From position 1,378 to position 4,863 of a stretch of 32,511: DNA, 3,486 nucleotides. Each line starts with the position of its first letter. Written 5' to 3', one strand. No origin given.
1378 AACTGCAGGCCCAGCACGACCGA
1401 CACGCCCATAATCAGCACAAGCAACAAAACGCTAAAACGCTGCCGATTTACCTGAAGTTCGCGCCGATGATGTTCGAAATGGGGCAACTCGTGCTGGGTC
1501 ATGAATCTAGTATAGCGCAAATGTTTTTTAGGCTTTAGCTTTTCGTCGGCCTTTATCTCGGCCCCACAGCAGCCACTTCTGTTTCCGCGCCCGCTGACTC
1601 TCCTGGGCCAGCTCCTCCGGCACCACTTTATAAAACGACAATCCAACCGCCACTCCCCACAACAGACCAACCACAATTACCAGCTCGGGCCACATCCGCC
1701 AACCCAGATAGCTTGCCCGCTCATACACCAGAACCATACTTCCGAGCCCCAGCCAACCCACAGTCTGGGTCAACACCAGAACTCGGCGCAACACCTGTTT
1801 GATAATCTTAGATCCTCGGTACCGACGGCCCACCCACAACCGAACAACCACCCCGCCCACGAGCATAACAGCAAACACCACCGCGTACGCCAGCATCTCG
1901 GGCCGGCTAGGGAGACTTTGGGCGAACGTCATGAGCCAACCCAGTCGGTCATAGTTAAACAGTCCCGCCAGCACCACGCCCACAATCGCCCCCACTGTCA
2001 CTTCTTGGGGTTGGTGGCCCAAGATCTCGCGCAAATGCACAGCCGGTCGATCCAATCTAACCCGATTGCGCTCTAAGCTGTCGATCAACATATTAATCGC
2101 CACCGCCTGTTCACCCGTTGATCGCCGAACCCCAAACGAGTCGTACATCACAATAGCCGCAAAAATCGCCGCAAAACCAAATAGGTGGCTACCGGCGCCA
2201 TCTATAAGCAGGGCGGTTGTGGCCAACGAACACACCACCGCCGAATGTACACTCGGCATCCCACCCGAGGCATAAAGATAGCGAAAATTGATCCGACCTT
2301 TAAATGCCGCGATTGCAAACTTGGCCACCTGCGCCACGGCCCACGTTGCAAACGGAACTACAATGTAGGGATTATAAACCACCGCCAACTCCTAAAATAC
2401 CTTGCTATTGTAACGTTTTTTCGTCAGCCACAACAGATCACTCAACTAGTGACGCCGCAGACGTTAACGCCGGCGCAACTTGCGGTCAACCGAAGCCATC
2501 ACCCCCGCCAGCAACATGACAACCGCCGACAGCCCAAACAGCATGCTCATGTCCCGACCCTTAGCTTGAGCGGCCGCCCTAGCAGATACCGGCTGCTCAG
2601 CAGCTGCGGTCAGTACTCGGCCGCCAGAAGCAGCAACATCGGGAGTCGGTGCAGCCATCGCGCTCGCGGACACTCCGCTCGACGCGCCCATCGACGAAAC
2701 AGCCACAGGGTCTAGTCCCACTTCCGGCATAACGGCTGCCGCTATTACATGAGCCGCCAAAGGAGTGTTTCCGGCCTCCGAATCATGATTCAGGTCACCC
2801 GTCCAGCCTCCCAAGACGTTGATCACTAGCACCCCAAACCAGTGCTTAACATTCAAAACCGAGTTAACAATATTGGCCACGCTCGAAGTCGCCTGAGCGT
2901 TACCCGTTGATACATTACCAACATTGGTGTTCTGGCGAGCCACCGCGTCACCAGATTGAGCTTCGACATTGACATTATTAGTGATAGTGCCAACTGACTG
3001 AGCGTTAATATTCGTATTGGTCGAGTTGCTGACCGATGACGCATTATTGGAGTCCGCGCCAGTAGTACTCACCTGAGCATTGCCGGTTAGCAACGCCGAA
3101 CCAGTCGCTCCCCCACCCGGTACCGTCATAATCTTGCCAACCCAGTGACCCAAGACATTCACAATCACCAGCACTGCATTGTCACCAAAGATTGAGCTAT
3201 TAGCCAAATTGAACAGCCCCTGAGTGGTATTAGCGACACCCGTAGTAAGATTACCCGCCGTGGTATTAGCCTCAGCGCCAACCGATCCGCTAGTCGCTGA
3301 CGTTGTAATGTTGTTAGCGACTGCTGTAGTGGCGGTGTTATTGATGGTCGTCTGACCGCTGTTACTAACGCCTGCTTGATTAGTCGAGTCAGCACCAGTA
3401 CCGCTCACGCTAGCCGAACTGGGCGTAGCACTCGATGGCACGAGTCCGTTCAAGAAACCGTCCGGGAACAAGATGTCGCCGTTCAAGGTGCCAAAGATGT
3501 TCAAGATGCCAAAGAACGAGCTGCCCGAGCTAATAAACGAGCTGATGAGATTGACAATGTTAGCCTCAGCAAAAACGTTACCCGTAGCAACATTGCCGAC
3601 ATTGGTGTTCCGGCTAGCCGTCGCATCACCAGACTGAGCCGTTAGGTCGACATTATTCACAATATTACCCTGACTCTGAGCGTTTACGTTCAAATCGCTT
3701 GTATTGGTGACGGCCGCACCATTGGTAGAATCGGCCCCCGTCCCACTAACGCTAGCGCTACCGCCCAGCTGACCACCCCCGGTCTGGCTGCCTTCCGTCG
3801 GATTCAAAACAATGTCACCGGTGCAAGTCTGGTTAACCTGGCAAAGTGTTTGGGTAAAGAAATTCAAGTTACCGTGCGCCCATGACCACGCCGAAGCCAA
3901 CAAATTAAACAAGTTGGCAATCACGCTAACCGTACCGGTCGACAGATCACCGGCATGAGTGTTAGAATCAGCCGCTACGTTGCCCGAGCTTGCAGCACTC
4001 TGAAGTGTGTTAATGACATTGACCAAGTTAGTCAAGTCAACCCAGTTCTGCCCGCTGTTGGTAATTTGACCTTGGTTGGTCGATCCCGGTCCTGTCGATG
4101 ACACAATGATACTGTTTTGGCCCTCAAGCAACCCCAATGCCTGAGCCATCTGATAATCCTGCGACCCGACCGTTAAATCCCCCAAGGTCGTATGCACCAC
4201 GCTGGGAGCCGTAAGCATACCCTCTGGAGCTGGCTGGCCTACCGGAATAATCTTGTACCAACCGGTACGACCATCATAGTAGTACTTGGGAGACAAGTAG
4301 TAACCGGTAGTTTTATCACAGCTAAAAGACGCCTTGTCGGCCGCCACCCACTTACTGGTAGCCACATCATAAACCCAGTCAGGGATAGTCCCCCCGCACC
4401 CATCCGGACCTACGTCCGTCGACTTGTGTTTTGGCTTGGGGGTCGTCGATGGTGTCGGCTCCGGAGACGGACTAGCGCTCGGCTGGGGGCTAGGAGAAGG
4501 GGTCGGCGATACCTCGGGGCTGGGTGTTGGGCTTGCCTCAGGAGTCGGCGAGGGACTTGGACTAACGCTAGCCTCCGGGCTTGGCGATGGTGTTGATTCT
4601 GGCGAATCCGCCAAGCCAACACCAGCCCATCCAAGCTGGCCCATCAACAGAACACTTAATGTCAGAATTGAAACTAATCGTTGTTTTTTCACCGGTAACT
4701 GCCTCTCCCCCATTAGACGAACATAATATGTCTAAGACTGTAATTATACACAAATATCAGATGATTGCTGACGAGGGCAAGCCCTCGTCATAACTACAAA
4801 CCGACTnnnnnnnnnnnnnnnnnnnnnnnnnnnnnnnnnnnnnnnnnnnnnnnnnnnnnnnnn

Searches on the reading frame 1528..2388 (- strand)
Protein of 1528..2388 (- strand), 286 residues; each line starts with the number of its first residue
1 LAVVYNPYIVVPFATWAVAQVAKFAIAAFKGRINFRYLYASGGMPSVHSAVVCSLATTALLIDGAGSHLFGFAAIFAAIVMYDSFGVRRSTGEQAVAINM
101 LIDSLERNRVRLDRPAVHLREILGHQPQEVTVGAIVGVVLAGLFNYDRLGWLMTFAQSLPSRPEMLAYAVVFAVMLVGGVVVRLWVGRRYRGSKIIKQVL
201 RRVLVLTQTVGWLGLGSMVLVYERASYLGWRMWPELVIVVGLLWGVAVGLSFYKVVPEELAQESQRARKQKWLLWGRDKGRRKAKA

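Call 5: search_protein_families(library=pfam, proteins=[window:1528-2388:-], max_evalue=0.01)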
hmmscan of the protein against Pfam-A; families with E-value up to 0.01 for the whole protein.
window:1528-2388:- (286 aa): 1 family
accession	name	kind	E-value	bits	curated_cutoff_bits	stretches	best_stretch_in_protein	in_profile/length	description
PF02681.20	DUF212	-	5.5e-39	133.7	26.5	1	6-139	3-125/126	Divergent PAP2 family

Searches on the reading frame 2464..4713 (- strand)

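Call 5: search_protein_families(library=pfam, proteins=[window:2464-4713:-], max_evalue=0.01)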
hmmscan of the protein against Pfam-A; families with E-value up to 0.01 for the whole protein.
window:2464-4713:- (749 aa): 1 family
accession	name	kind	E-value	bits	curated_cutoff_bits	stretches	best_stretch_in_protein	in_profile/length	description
PF05887.16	Trypan_PARP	-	5.3e-05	23.7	100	1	39-91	54-106/134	Procyclic acidic repetitive protein (PARP)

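Call 7: search_protein_families(library=ncbifam, proteins=[window:2464-4713:-], max_evalue=0.01)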
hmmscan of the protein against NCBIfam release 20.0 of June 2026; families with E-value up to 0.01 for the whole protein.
window:2464-4713:- (749 aa): 1 family
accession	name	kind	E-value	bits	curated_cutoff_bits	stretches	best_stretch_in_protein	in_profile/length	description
NF037973.1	metallo_SslE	exception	0.00027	18.4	3000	1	8-91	7-89/1519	lipoprotein metalloprotease SslE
